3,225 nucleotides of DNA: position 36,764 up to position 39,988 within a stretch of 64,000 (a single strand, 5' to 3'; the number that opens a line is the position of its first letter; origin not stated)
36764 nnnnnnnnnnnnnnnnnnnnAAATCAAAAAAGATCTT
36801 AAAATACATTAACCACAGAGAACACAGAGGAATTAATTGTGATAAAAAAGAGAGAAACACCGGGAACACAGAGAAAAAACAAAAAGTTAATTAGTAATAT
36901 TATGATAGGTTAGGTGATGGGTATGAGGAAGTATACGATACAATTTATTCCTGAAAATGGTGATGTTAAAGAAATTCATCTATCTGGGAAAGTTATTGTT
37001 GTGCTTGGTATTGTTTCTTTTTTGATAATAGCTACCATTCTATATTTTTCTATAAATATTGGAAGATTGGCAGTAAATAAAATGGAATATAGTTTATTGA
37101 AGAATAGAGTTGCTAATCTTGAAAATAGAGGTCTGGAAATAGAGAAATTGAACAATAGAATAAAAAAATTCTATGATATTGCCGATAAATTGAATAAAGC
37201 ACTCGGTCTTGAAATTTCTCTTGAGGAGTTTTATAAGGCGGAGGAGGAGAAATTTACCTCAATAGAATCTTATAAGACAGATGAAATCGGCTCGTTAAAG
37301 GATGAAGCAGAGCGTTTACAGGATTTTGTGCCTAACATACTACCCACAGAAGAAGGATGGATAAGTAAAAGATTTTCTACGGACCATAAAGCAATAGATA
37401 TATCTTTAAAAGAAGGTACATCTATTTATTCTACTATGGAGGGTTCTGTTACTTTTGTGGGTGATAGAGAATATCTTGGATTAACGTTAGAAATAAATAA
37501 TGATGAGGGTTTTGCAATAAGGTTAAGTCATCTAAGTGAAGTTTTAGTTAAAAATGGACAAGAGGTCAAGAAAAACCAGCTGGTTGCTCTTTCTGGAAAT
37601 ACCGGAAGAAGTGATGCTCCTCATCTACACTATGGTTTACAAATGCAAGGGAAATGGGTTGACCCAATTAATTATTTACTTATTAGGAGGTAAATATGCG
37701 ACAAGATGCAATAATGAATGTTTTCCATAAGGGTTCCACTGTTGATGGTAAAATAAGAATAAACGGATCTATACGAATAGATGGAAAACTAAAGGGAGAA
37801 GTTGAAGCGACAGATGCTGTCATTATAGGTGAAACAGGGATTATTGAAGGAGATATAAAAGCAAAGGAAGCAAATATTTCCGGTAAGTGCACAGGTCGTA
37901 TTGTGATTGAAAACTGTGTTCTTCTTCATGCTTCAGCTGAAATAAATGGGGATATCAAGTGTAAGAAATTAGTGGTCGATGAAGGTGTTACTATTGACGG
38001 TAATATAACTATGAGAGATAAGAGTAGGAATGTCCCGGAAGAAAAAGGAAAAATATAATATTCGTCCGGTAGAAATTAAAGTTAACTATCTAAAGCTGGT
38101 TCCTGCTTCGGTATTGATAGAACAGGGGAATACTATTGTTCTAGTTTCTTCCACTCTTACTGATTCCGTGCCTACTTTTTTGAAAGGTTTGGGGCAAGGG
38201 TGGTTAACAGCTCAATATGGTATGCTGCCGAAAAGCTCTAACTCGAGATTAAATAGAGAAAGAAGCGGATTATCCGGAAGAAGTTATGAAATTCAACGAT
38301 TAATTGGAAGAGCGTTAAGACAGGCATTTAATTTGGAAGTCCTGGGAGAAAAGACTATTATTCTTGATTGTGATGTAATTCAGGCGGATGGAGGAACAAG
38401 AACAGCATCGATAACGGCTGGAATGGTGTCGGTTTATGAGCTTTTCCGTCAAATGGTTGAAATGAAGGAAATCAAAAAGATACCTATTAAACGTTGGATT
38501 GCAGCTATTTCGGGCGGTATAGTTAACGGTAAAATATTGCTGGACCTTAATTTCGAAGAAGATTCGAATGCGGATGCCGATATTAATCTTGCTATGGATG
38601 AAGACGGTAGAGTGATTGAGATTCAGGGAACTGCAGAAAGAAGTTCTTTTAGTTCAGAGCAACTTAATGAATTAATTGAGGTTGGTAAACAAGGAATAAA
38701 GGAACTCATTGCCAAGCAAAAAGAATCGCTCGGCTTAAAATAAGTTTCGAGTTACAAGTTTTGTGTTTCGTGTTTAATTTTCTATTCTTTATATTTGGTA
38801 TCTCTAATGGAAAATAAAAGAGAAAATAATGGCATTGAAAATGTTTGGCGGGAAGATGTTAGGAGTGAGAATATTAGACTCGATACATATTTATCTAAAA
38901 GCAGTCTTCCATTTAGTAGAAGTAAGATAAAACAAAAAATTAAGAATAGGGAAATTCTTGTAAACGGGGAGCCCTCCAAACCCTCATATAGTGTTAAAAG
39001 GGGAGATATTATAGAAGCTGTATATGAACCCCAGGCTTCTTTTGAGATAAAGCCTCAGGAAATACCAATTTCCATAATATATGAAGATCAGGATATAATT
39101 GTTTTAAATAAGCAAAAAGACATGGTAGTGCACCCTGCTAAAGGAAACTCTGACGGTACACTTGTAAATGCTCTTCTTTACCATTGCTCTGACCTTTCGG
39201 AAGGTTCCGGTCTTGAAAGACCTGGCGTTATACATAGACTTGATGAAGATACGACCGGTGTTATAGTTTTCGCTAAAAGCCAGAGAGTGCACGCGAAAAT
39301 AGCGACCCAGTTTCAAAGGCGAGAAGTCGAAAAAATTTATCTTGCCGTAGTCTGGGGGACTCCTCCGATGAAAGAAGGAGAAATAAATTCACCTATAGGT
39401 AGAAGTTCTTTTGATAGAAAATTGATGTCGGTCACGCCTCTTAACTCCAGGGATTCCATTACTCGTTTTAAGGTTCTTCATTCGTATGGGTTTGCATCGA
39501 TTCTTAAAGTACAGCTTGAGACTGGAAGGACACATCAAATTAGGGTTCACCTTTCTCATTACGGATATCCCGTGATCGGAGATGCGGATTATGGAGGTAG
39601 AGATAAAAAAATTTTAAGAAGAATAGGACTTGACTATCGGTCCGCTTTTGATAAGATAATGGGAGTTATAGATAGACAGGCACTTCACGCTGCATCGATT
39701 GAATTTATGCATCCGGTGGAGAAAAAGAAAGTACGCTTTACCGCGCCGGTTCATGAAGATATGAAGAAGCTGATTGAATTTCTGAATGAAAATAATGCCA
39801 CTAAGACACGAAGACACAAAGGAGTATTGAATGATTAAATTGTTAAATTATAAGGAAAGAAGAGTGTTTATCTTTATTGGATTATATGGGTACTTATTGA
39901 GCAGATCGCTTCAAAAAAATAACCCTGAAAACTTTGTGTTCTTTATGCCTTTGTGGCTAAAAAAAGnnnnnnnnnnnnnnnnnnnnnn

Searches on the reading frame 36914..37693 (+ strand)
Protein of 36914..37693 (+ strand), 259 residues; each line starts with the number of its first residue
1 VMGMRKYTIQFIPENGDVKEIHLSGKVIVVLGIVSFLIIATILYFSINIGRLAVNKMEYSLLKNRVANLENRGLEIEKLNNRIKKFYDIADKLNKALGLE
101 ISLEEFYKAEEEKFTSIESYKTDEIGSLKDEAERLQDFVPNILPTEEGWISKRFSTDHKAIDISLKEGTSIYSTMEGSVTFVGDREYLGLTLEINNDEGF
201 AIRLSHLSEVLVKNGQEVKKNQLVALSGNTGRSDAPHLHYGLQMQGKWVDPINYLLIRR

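Call 62: search_protein_families(library=pfam, proteins=[window:36914-37693:+], max_evalue=0.00001)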
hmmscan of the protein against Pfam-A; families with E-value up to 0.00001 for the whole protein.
window:36914-37693:+ (259 aa): 1 family
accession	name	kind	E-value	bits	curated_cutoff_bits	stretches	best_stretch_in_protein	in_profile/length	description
PF01551.29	Peptidase_M23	-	1.5e-24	86.4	28.7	1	157-251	2-96/96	Peptidase family M23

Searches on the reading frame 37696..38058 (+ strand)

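Call 62: search_protein_families(library=pfam, proteins=[window:37696-38058:+], max_evalue=0.00001)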
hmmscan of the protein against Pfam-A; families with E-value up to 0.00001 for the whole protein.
window:37696-38058:+ (120 aa): 1 family
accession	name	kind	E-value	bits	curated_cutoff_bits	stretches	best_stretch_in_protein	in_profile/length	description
PF04519.19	Bactofilin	-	1.9e-25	89.4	27.9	1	9-104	2-97/98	Polymer-forming cytoskeletal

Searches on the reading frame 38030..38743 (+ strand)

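Call 62: search_protein_families(library=pfam, proteins=[window:38030-38743:+], max_evalue=0.00001)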
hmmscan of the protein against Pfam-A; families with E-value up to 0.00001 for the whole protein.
window:38030-38743:+ (237 aa): 2 families
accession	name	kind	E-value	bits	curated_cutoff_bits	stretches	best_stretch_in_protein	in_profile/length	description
PF01138.27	RNase_PH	-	3e-21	76.6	25.5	1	11-134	2-123/130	3' exoribonuclease family, domain 1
PF03725.20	RNase_PH_C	-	4.7e-15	55.7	20.8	1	157-222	3-67/67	3' exoribonuclease family, domain 2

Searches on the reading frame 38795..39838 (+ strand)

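Call 62: search_protein_families(library=pfam, proteins=[window:38795-39838:+], max_evalue=0.00001)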
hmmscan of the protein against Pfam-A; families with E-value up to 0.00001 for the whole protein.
window:38795-39838:+ (347 aa): 2 families
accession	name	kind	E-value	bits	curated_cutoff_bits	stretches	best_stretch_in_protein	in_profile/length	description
PF00849.27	PseudoU_synth_2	-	1.1e-34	120.2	26.8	1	100-255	1-152/152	RNA pseudouridylate synthase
PF01479.30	S4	-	3.7e-10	39.8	22.8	1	28-73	2-48/48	S4 domain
